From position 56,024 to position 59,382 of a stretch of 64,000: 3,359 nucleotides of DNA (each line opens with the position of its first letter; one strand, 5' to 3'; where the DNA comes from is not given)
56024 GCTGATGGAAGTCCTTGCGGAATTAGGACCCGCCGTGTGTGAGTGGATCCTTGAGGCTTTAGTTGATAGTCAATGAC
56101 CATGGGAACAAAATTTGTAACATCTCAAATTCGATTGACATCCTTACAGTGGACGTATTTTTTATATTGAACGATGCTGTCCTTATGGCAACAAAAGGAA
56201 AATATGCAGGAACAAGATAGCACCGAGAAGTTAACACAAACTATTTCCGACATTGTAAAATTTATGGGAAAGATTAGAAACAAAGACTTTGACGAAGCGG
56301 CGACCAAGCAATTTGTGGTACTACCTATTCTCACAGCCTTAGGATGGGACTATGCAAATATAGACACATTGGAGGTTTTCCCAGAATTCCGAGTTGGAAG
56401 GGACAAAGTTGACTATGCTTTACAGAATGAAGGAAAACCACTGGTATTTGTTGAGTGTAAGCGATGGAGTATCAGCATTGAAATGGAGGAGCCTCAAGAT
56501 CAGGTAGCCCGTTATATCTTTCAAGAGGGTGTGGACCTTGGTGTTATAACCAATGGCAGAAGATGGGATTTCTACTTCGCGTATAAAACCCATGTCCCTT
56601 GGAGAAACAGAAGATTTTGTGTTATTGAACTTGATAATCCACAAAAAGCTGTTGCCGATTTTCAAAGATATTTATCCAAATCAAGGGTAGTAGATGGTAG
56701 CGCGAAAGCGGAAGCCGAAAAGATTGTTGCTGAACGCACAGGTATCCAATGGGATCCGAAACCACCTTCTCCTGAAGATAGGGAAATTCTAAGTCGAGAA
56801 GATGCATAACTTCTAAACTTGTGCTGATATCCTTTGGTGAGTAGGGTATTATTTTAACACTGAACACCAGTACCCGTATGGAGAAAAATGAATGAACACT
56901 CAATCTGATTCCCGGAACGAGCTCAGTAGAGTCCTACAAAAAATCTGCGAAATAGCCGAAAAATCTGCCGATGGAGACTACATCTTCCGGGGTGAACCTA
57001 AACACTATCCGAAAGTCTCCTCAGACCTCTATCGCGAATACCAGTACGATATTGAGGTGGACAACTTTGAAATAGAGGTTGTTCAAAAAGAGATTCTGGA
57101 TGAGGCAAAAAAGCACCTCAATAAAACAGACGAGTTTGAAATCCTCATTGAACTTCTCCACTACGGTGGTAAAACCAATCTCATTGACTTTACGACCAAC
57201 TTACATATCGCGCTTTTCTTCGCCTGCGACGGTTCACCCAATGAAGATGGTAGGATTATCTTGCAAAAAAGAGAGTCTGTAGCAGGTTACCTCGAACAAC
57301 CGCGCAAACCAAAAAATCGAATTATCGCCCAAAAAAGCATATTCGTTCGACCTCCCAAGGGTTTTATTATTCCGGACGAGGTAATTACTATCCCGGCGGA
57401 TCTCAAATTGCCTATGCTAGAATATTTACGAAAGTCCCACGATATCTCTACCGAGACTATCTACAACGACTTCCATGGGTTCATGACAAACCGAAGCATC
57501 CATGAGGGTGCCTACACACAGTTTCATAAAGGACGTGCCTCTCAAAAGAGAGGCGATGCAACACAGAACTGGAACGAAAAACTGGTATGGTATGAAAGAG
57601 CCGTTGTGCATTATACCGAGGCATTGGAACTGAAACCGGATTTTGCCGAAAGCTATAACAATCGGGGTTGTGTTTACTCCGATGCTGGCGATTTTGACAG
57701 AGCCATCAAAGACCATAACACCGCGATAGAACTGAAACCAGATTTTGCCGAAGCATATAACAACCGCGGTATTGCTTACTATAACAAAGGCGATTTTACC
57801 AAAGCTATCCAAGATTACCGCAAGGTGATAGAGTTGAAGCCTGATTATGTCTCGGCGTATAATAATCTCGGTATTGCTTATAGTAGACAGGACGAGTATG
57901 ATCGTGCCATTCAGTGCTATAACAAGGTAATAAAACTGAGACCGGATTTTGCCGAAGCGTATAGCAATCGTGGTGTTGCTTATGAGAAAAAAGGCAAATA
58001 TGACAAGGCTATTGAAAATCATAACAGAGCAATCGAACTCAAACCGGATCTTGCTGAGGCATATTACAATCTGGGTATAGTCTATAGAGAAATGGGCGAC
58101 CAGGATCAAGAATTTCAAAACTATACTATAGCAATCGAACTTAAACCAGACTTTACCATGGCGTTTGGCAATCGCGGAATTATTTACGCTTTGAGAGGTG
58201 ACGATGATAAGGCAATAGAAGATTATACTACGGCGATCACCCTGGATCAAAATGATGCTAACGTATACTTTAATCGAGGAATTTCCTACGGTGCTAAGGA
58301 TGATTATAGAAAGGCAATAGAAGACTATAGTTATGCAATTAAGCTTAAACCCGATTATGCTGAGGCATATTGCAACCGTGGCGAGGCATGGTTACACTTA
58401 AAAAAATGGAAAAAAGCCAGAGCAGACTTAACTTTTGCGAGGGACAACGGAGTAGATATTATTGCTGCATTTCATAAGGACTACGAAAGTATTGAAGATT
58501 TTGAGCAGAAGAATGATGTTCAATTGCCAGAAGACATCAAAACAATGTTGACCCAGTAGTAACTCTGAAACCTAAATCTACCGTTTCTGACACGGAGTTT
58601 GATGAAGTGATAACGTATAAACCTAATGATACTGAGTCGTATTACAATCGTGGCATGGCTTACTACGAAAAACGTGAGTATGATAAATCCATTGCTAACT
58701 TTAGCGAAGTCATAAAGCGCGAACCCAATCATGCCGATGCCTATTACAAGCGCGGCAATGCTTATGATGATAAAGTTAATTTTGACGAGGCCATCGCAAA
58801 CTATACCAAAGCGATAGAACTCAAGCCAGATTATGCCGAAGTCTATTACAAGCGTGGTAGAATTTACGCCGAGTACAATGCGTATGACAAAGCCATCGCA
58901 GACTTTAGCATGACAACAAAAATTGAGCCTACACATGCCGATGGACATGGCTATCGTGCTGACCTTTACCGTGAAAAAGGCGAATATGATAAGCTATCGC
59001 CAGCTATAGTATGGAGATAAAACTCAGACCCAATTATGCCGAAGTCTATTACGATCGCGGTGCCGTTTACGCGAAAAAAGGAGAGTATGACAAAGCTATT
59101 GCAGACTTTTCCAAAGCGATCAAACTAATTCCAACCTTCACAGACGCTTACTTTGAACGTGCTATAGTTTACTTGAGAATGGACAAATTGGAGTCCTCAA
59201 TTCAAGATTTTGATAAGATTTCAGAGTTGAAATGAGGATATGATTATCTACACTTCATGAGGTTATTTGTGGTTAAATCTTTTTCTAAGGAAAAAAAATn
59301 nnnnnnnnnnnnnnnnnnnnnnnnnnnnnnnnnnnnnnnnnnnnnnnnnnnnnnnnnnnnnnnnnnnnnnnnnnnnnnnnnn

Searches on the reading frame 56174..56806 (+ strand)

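Call 24: search_protein_families(library=pfam, proteins=[window:56174-56806:+], max_evalue=0.001)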
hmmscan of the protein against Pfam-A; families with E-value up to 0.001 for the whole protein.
window:56174-56806:+ (211 aa): 2 families
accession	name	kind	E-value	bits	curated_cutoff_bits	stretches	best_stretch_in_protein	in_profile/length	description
PF04313.20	HSDR_N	-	5.4e-09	36.6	25.1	1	75-134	124-190/198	Type I restriction enzyme R protein N terminus (HSDR_N)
PF13588.12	HSDR_N_2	-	3.2e-07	30.9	25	1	72-131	32-91/110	Type I restriction enzyme R protein N terminus (HSDR_N)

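Call 69: search_protein_families(library=padloc, proteins=[window:56174-56806:+], max_evalue=0.001)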
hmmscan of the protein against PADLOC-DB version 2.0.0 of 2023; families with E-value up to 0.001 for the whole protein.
window:56174-56806:+ (211 aa): 1 family
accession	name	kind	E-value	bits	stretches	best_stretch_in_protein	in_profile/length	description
PDLC03604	REase_MTase_IIG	-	2.1e-06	24.1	1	14-134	4-136/1011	Type IIG restriction enzyme-methyltransferase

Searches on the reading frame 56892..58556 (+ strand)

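Call 24: search_protein_families(library=pfam, proteins=[window:56892-58556:+], max_evalue=0.001)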
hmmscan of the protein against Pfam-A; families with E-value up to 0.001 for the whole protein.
window:56892-58556:+ (555 aa): 25 families
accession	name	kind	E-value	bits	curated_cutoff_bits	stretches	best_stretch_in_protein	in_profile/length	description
PF00515.34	TPR_1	-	1.3e-76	250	27.8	6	286-319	1-34/34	Tetratricopeptide repeat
PF13414.12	TPR_11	-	4.1e-75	247.7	26.8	7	295-333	3-41/42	TPR repeat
PF07719.23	TPR_2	-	1.5e-56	184.3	27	6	286-319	1-34/34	Tetratricopeptide repeat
PF13431.12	TPR_17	-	6e-55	179.4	24.4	6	342-375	1-34/34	Tetratricopeptide repeat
PF13181.12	TPR_8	-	1.1e-48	159.7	25.7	4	286-319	1-34/34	Tetratricopeptide repeat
PF13432.12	TPR_16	-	1.3e-36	125.1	32.7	3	258-318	3-63/65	Tetratricopeptide repeat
PF13424.12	TPR_12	-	4.7e-36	123.3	30.1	2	285-350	2-75/77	Tetratricopeptide repeat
PF13371.12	TPR_9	-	3.5e-30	104.3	35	3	327-389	2-64/73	Tetratricopeptide repeat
PF13374.12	TPR_10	-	1.1e-21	76.6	27.5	2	321-350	3-32/42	Tetratricopeptide repeat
PF14559.12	TPR_19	-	1.1e-19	71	25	1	300-356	5-61/68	Tetratricopeptide repeat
PF13176.12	TPR_7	-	6.8e-19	66.7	27.9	1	322-353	1-32/36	Tetratricopeptide repeat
PF13174.12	TPR_6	-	1.5e-17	63.4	26.3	0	325-352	5-32/33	Tetratricopeptide repeat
PF13428.12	TPR_14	-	2.4e-17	62.1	23.5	0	356-395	3-42/44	Tetratricopeptide repeat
PF08867.16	FRG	-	2.7e-12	47.9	25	1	29-117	2-91/94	FRG domain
PF25575.1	TPR_BSK1_C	-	2.3e-11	44.1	42.2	0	332-392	54-115/118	Serine/threonine-protein kinase BSK1-like, TPR repeats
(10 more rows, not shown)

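Call 69: search_protein_families(library=padloc, proteins=[window:56892-58556:+], max_evalue=0.001)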
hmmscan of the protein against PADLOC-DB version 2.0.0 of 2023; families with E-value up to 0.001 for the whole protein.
window:56892-58556:+ (555 aa): 17 families
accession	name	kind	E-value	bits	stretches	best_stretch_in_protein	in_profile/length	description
PDLC04933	PDC-S15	-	5.6e-18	63.4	1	5-125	6-123/286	-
PDLC04936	PDC-S15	-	1.7e-15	55.2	1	5-125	21-139/300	-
PDLC04938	PDC-S15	-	7.1e-14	49.9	1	15-152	48-204/276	-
PDLC04927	PDC-S15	-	2.4e-12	44.5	1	11-117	18-121/422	-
PDLC04937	PDC-S15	-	9.3e-12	43.1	1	25-160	32-189/254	-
PDLC04926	PDC-S15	-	8.6e-10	36.1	1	20-129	24-135/300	-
PDLC04940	PDC-S15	-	1.3e-09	36.1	1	12-152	39-199/280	-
PDLC02907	TPR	-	2.6e-09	34.2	1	439-535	601-692/864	-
PDLC04931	PDC-S15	-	6.5e-09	34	1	8-196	45-263/282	-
PDLC04932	PDC-S15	-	1.5e-08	32.4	1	64-116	90-143/324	-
PDLC04930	PDC-S15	-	4.8e-07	27.1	1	9-118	7-118/380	-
PDLC04934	PDC-S15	-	2e-05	21.8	1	22-117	53-153/416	-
PDLC01172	TPR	-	2.7e-05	21.2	0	301-407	99-188/448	TPR repeats containing protein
PDLC01169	TPR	-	3.1e-05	21.5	0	348-472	102-221/252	TPR repeats containing protein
PDLC04929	PDC-S15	-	0.00015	19.7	1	57-121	66-132/308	-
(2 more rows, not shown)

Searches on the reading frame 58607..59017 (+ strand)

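Call 24: search_protein_families(library=pfam, proteins=[window:58607-59017:+], max_evalue=0.001)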
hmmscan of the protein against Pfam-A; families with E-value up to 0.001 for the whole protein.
window:58607-59017:+ (137 aa): 12 families
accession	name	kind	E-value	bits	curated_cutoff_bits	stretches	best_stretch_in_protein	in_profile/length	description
PF00515.34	TPR_1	-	6.9e-28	95.7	27.8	3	43-76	1-34/34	Tetratricopeptide repeat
PF13414.12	TPR_11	-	2.4e-23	81.9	26.8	2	59-88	10-39/42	TPR repeat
PF07719.23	TPR_2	-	2.4e-22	77.6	27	2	10-42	2-34/34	Tetratricopeptide repeat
PF13431.12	TPR_17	-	3.3e-22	77.3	24.4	2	66-98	2-34/34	Tetratricopeptide repeat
PF13181.12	TPR_8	-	1.7e-18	65.6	25.7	2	43-76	1-34/34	Tetratricopeptide repeat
PF13432.12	TPR_16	-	4.5e-16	59.4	32.7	2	13-64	1-52/65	Tetratricopeptide repeat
PF14559.12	TPR_19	-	8.5e-11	42.5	25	1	58-118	6-66/68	Tetratricopeptide repeat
PF13174.12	TPR_6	-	2.1e-10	41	26.3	1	10-42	1-33/33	Tetratricopeptide repeat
PF13371.12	TPR_9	-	8.1e-10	39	35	1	58-112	10-64/73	Tetratricopeptide repeat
PF13424.12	TPR_12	-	9.8e-09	35.7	30.1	1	11-73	5-75/77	Tetratricopeptide repeat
PF13428.12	TPR_14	-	1.3e-07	32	23.5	0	44-85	2-43/44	Tetratricopeptide repeat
PF24575.1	TPR_Slam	-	0.00032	21.5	35.2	0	49-96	53-100/104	Surface lipoprotein assembly modifier, N-terminal TPR repeats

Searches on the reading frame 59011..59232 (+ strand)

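Call 24: search_protein_families(library=pfam, proteins=[window:59011-59232:+], max_evalue=0.001)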
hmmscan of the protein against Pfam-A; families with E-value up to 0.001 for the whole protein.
window:59011-59232:+ (74 aa): 11 families
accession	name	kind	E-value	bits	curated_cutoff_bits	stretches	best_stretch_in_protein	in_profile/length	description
PF00515.34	TPR_1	-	1e-17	63.6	27.8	1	10-43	1-34/34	Tetratricopeptide repeat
PF13414.12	TPR_11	-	1.4e-16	60.3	26.8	2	19-57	3-41/42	TPR repeat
PF07719.23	TPR_2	-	9.3e-15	53.9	27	1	10-42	1-33/34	Tetratricopeptide repeat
PF13431.12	TPR_17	-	6.1e-13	48.4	24.4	2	3-31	6-34/34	Tetratricopeptide repeat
PF13181.12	TPR_8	-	5.5e-12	45.3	25.7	1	10-42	1-33/34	Tetratricopeptide repeat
PF13371.12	TPR_9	-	3.4e-09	37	35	1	3-45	22-64/73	Tetratricopeptide repeat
PF13424.12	TPR_12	-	9.2e-07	29.4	30.1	1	7-39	42-74/77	Tetratricopeptide repeat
PF14559.12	TPR_19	-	2.2e-06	28.3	25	1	22-65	3-46/68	Tetratricopeptide repeat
PF13432.12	TPR_16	-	1.3e-05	26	32.7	1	4-41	25-62/65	Tetratricopeptide repeat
PF13174.12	TPR_6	-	2.1e-05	25.3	26.3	0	11-38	1-28/33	Tetratricopeptide repeat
PF13428.12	TPR_14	-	0.00012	22.9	23.5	1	11-52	2-43/44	Tetratricopeptide repeat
